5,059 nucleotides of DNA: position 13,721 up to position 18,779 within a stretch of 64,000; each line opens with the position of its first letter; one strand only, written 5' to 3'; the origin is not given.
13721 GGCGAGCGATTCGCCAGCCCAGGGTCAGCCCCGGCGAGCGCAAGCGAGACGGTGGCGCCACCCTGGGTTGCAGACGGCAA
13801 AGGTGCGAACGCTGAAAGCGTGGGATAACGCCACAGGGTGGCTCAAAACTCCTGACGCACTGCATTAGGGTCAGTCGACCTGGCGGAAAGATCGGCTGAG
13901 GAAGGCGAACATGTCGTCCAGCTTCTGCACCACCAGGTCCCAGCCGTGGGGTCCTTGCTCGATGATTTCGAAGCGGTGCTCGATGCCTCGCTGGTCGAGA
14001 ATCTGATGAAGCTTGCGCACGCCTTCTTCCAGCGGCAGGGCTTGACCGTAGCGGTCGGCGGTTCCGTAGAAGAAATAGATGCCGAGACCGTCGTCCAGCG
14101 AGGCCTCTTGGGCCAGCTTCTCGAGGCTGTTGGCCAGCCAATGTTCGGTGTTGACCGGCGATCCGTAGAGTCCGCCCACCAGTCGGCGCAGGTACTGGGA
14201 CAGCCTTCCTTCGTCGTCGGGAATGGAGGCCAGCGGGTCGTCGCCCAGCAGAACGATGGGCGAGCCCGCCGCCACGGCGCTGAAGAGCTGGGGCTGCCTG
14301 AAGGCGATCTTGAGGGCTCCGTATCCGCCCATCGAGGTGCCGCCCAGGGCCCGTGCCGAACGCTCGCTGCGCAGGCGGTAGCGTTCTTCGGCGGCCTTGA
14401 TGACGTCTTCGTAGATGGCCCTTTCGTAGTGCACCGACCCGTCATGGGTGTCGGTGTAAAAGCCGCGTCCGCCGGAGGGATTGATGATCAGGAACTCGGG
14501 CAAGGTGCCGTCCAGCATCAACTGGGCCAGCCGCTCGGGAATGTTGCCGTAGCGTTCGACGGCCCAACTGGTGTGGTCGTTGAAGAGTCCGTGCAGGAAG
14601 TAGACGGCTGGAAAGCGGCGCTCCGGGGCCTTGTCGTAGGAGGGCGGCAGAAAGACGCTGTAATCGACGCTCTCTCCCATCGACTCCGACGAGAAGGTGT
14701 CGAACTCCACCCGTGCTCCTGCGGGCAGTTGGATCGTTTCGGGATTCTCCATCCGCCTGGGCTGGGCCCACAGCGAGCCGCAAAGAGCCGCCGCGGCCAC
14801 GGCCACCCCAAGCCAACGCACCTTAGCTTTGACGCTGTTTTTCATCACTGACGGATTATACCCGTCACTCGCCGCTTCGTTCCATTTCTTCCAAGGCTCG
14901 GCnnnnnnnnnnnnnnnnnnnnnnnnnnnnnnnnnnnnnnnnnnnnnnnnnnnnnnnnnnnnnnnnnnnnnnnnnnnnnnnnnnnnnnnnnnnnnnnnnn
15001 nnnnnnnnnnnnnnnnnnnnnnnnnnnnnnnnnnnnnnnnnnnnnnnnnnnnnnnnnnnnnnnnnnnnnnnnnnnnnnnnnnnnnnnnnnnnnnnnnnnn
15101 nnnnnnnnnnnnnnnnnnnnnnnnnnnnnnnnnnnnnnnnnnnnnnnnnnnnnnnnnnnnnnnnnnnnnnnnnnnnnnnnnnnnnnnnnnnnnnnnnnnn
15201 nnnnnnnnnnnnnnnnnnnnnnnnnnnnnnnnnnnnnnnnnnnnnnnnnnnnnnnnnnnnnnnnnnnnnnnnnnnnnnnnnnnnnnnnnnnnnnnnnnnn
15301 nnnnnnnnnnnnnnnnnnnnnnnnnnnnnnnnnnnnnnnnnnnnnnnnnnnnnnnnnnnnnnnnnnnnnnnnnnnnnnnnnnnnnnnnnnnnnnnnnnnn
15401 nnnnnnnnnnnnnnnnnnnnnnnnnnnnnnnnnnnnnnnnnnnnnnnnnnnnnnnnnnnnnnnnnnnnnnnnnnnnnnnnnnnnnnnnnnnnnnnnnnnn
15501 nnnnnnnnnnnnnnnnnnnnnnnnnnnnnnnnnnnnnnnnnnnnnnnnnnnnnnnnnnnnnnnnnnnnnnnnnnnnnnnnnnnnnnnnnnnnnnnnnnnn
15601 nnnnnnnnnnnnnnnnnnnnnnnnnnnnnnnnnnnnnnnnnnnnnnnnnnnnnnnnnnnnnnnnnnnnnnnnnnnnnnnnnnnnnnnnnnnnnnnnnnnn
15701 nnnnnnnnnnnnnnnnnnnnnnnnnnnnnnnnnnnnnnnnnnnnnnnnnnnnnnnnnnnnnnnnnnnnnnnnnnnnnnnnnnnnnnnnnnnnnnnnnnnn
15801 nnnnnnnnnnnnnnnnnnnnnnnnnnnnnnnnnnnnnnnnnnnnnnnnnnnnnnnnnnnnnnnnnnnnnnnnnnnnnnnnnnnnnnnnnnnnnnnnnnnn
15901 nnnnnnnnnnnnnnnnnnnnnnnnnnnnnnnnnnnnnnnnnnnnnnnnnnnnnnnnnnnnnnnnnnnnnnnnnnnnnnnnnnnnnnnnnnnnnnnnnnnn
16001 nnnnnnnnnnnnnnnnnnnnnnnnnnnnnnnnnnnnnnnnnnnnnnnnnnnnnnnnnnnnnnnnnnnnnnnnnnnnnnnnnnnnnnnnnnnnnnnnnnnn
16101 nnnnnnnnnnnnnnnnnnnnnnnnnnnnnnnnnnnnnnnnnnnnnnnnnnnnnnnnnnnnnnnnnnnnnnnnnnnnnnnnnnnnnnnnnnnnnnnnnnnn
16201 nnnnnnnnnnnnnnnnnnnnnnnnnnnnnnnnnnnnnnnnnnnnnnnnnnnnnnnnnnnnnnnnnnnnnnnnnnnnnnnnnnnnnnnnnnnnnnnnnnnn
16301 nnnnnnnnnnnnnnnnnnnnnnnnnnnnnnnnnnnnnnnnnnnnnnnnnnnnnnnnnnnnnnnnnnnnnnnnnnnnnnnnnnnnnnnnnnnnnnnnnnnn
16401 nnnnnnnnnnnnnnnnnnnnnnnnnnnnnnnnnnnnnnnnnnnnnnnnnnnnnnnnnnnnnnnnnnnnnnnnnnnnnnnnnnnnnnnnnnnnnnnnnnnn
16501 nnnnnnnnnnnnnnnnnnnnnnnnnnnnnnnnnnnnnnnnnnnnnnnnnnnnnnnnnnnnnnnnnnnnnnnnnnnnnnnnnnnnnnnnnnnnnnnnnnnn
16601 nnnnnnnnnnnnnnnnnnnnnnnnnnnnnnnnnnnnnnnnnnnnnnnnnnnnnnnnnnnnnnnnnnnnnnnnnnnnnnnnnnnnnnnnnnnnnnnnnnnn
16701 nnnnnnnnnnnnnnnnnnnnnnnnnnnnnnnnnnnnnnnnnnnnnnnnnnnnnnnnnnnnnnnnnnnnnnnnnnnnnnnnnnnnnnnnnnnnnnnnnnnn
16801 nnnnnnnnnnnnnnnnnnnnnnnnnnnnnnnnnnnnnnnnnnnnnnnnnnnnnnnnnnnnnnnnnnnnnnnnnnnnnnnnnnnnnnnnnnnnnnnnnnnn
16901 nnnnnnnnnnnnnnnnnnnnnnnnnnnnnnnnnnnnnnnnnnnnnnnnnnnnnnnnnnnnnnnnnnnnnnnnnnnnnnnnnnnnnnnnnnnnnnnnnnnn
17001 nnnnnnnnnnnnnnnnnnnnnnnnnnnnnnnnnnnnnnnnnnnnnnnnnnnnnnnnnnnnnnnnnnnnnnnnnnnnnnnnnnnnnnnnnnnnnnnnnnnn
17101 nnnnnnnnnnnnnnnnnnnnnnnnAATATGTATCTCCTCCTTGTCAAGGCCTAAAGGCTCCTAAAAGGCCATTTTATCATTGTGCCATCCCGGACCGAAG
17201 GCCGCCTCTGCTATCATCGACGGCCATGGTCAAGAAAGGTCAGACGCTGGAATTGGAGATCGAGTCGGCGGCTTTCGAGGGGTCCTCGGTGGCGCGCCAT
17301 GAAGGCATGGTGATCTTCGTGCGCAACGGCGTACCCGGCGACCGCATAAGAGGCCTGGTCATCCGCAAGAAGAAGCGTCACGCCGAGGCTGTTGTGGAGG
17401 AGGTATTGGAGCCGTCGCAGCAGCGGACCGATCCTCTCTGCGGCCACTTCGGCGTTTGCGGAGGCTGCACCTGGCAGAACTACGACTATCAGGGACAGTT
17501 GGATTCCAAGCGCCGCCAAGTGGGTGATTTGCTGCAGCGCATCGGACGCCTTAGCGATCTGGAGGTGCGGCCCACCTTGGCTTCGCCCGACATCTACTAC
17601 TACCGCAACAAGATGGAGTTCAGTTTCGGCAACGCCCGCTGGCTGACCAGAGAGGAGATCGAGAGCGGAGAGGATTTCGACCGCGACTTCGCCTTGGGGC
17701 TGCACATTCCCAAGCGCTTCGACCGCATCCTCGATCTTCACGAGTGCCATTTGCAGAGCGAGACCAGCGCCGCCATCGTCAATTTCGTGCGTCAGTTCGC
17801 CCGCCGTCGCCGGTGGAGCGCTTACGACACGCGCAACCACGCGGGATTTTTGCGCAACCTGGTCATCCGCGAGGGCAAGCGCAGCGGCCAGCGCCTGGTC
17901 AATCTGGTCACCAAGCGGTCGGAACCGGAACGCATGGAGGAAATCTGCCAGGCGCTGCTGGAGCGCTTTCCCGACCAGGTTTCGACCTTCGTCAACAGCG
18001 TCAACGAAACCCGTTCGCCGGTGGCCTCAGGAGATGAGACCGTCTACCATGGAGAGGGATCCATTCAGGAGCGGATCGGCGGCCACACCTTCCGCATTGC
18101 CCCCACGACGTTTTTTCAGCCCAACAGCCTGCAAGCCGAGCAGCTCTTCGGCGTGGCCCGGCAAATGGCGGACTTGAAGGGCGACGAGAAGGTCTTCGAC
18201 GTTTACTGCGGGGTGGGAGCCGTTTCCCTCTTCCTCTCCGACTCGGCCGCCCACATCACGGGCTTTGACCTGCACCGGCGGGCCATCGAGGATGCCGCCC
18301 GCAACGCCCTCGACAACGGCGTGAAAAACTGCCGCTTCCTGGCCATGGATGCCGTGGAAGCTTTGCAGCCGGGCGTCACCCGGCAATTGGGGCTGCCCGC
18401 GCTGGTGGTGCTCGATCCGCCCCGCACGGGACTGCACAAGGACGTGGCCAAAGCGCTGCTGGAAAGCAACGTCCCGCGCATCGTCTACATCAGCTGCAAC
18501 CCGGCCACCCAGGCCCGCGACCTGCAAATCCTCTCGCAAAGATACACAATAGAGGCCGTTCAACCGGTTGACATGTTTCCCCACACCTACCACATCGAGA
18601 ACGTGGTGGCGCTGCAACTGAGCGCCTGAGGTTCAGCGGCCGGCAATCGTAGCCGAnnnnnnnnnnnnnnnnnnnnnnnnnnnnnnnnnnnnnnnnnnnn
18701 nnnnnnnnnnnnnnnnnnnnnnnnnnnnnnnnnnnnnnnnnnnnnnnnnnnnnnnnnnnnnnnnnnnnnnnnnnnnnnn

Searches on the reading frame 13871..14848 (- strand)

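Call 38: search_protein_families(library=pfam, proteins=[window:13871-14848:-], max_evalue=0.001)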
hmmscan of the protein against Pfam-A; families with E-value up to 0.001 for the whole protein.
window:13871-14848:- (325 aa): 4 families
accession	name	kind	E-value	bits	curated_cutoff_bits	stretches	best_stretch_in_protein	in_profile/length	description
PF00756.26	Esterase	-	3.5e-26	92.9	22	1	54-316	1-250/251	Putative esterase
PF00326.27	Peptidase_S9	-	6.7e-07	29.5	22.6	1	120-199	18-99/213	Prolyl oligopeptidase family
PF12146.15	Hydrolase_4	-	0.00013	21.8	27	1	133-224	46-134/239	Serine aminopeptidase, S33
PF12697.13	Abhydrolase_6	-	0.00052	21.2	26.3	1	82-239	1-132/217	Alpha/beta hydrolase family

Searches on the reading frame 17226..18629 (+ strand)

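Call 38: search_protein_families(library=pfam, proteins=[window:17226-18629:+], max_evalue=0.001)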
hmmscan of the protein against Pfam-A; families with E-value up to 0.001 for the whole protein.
window:17226-18629:+ (467 aa): 5 families
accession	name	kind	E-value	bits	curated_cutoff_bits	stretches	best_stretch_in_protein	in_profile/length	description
PF05958.17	tRNA_U5-meth_tr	-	7e-23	81.7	23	1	288-464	171-355/357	tRNA (Uracil-5-)-methyltransferase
PF13847.12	Methyltransf_31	-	1.1e-07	32.1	27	1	318-378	2-65/145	Methyltransferase domain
PF05175.20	MTS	-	6.1e-07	29.7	23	1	320-383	32-97/170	Methyltransferase small domain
PF13649.12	Methyltransf_25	-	6.3e-07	30.4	27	1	323-380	1-58/97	Methyltransferase domain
PF01938.26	TRAM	-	0.0002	21.6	21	1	3-45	3-48/61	TRAM domain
